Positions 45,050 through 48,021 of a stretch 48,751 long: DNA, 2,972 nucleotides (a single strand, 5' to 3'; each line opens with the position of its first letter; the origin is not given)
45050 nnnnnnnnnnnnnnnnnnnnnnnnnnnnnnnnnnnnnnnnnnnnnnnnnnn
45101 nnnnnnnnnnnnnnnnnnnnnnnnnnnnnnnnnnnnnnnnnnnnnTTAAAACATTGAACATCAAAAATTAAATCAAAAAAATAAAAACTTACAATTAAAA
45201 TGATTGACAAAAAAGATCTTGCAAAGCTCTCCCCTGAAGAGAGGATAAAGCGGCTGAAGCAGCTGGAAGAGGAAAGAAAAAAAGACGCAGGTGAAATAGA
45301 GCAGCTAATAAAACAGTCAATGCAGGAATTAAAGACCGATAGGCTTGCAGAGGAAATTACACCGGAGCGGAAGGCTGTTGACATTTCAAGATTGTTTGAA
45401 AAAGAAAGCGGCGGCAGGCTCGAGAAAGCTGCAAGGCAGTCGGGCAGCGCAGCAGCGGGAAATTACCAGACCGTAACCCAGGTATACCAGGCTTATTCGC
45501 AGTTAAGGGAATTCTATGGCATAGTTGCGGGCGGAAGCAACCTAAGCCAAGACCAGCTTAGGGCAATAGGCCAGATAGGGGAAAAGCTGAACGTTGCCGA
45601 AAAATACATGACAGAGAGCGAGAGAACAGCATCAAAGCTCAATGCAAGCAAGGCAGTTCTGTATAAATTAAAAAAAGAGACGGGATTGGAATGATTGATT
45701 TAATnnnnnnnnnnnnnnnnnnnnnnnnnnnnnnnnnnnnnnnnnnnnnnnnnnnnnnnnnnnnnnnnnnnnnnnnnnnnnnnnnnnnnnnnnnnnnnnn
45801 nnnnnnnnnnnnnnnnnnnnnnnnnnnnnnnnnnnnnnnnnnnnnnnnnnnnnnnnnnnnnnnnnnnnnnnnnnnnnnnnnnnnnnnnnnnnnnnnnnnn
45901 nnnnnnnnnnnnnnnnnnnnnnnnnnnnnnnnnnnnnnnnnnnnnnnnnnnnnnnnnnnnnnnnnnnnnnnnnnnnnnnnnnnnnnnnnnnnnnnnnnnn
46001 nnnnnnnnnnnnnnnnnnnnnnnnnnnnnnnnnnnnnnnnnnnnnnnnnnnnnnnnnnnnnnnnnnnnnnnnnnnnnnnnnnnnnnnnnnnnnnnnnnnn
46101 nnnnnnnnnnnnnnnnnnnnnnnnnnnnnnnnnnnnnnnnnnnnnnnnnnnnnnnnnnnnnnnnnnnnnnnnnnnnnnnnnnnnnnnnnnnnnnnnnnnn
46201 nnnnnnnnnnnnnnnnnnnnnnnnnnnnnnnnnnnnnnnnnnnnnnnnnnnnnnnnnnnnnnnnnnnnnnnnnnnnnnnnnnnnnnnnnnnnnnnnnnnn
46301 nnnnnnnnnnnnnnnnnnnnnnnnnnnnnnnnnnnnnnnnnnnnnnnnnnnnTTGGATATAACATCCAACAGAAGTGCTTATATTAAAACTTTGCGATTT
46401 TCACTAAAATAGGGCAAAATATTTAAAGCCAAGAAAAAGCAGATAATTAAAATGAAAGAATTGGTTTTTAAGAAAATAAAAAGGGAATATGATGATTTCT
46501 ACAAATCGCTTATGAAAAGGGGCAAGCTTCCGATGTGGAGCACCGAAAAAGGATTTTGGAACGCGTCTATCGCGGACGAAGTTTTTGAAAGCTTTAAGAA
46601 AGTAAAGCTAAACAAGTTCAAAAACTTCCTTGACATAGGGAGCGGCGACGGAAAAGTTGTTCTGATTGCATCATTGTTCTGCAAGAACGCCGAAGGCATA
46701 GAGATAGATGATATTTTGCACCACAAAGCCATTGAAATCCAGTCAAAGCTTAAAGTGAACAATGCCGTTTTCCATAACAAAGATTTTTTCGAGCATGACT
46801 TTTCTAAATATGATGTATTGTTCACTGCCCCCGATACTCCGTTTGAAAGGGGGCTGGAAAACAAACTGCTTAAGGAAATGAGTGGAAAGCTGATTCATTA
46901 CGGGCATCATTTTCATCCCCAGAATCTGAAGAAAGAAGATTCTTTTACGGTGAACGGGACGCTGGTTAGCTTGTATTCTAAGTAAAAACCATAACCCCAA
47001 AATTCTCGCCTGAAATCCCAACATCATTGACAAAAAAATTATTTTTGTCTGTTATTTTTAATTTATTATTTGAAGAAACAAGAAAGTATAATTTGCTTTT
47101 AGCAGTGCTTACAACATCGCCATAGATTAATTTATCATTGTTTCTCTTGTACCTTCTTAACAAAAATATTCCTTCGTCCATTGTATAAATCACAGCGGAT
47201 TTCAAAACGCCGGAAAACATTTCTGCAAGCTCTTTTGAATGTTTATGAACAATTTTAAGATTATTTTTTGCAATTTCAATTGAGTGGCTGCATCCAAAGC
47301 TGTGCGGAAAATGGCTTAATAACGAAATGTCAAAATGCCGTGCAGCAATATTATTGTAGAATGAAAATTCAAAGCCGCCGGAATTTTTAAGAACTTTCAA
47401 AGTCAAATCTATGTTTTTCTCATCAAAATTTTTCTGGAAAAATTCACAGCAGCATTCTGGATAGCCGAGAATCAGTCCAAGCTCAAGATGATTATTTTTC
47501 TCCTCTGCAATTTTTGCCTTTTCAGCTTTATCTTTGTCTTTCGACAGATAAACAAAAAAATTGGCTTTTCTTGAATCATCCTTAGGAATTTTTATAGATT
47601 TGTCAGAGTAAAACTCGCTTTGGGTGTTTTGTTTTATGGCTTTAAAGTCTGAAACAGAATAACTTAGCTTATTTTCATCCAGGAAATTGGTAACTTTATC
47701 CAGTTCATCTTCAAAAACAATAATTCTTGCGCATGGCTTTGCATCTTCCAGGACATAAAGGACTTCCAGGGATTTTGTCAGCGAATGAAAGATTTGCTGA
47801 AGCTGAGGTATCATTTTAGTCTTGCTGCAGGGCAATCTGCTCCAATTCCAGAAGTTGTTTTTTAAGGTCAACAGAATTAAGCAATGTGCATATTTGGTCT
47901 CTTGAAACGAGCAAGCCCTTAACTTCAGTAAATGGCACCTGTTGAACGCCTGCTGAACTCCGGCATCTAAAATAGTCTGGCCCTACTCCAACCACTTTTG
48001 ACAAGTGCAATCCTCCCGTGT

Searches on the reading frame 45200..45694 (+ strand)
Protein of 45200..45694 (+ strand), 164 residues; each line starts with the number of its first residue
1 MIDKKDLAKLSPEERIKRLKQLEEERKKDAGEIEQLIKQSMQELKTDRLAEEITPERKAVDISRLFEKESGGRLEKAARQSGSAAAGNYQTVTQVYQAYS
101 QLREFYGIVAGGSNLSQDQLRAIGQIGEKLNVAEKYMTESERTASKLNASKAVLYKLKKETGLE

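Call 13: search_protein_families(library=pfam, proteins=[window:45200-45694:+], max_evalue=0.01)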
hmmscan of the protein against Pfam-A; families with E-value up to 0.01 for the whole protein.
window:45200-45694:+ (164 aa): 0 families

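Call 61: find_homologous_proteins(query=window:45200-45694:+)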
Query window:45200-45694:+ (164 aa): 158 proteins with E <= 0.001 among 335 candidates; the best 120 are listed.
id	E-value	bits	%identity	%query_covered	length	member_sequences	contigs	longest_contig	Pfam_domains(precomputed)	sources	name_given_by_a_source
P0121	9.1e-92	323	100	99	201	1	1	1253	-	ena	-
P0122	2.1e-87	308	93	100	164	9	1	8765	-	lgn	-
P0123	5.4e-85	301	92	99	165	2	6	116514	-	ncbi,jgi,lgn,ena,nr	ncbi:MAG TPA: hypothetical protein VJJ52_02215 [Candidatus Nanoarchaeia archaeon]|nr:hypothetical pr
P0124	1.2e-84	299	91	100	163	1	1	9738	-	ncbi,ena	ncbi:MAG: hypothetical protein AABX32_00535 [Nanoarchaeota archaeon]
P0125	1.9e-84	299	92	100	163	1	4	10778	-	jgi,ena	-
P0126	1.1e-83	296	91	100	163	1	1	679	-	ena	-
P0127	1.1e-80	287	88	100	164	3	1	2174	-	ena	-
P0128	1.7e-74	267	80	100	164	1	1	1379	-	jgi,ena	-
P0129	3.7e-71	256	76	100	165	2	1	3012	-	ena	-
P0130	8.4e-71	255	78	100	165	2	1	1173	-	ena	-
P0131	1.2e-69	251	76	100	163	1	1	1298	-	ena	-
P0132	5.8e-68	245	73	100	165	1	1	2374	-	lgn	-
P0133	7.1e-68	245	76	99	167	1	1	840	-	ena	-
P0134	1.2e-65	238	74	100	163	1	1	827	-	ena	-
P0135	1.9e-58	215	64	99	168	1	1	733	-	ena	-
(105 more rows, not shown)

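Call 62: find_encoding_contigs(protein=P0122, flank=9000, max_places=3)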
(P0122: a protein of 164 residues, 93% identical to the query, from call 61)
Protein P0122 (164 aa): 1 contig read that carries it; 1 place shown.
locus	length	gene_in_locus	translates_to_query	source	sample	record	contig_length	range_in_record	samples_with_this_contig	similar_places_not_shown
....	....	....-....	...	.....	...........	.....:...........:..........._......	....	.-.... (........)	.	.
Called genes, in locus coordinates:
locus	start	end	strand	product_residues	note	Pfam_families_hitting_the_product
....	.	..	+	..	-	?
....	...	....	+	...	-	-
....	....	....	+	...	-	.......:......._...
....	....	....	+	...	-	-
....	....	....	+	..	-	-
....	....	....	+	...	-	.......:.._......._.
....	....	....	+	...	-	-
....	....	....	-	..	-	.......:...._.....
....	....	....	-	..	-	-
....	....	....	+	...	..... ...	-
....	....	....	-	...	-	?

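Call 63: find_encoding_contigs(protein=P0125, flank=10000, max_places=4)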
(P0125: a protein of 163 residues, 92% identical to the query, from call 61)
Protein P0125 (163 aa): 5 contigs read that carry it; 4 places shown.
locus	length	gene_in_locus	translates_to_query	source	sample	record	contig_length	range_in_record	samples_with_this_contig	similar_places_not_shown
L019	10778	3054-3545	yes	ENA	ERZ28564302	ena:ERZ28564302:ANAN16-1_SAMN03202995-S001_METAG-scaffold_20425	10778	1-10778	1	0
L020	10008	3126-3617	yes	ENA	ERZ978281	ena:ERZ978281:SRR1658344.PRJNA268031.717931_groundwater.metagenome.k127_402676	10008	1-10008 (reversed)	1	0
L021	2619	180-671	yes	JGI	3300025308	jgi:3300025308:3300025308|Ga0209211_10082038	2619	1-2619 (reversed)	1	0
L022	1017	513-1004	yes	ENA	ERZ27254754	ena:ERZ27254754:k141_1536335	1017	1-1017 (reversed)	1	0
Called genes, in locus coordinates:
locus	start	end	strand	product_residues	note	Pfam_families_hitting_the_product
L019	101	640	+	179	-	-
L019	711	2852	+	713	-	PF01261:AP_endonuc_2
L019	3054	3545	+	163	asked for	-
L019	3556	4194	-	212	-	-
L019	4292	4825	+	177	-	PF08123:DOT1 (weak), PF13847:Methyltransf_31 (weak)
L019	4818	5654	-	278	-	-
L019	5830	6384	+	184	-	PF03367:Zn_ribbon_ZPR1 (weak), PF22794:jr-ZPR1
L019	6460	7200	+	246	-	PF01048:PNP_UDP_1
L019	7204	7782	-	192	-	PF00596:Aldolase_II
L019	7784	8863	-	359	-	PF01008:IF-2B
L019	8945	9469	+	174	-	PF00156:Pribosyltran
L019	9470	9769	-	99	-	-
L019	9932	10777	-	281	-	?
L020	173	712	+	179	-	-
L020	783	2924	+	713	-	PF01261:AP_endonuc_2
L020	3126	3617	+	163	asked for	-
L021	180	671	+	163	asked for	-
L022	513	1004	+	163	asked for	-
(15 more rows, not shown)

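Call 64: find_encoding_contigs(protein=P0127, flank=3000, max_places=2)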
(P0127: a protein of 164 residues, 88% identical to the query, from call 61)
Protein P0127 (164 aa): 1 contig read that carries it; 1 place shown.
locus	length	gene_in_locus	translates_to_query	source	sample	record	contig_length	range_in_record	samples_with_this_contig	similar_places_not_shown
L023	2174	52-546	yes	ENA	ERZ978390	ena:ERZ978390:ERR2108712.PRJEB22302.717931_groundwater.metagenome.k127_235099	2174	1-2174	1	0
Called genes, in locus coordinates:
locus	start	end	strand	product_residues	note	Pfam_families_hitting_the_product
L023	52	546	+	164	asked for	-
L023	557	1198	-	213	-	-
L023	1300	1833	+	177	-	PF08123:DOT1 (weak)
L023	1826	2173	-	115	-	?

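Call 93: search_protein_families(library=ncbifam, proteins=[window:45200-45694:+], max_evalue=0.1)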
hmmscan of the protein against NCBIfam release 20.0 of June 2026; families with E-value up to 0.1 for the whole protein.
window:45200-45694:+ (164 aa): 1 family
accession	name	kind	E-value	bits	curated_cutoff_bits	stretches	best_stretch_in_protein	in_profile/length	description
NF010683.0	PRK14083.1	equivalog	0.0035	15.8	455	1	6-97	439-526/604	HSP90 family protein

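Call 96: find_encoding_contigs(protein=P0129, flank=3000, max_places=2)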
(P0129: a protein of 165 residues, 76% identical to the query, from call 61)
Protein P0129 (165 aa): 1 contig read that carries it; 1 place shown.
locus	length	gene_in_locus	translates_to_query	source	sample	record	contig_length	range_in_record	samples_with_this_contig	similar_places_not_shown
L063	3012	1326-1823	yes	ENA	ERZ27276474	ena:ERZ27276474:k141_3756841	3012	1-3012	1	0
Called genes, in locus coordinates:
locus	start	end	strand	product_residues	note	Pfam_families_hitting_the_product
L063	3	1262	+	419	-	?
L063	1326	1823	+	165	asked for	-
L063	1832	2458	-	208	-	-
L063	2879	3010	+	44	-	?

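Call 97: find_encoding_contigs(protein=P0132, flank=3000, max_places=2)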
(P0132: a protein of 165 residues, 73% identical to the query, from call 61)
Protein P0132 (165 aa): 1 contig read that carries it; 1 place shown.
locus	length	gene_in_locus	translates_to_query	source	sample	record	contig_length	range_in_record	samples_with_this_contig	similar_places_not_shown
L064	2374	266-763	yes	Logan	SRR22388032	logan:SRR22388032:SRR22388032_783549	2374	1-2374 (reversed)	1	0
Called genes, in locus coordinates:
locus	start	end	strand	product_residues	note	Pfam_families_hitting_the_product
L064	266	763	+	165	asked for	-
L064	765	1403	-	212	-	-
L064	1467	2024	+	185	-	PF08123:DOT1 (weak)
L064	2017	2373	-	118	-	?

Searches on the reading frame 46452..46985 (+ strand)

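Call 13: search_protein_families(library=pfam, proteins=[window:46452-46985:+], max_evalue=0.01)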
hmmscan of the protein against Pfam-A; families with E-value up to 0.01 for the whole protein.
window:46452-46985:+ (177 aa): 4 families
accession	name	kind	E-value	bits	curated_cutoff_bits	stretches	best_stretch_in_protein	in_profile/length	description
PF08123.19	DOT1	-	7.2e-07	29.4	23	1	44-119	31-107/205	Histone methylation protein DOT1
PF13847.12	Methyltransf_31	-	9.5e-06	25.8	27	1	56-126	4-81/145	Methyltransferase domain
PF13489.12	Methyltransf_23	-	0.00027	21.1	27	1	50-119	19-77/164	Methyltransferase domain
PF05175.20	MTS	-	0.0083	16.2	23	0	53-137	29-114/170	Methyltransferase small domain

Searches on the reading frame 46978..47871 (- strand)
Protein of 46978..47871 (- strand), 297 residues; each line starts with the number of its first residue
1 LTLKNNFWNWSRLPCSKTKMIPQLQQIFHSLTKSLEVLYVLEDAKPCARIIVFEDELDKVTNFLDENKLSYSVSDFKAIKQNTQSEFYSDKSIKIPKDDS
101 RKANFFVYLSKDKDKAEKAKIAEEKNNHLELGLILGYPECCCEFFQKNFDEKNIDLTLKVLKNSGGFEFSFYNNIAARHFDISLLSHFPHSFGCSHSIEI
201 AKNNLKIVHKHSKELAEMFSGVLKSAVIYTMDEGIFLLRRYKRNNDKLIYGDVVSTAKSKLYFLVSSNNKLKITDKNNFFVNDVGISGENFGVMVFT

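Call 13: search_protein_families(library=pfam, proteins=[window:46978-47871:-], max_evalue=0.01)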
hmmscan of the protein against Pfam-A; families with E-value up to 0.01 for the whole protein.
window:46978-47871:- (297 aa): 1 family
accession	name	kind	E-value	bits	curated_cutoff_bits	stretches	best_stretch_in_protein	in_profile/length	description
PF04467.17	DUF483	-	0.00096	19.6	25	1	127-200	34-100/122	Protein of unknown function (DUF483)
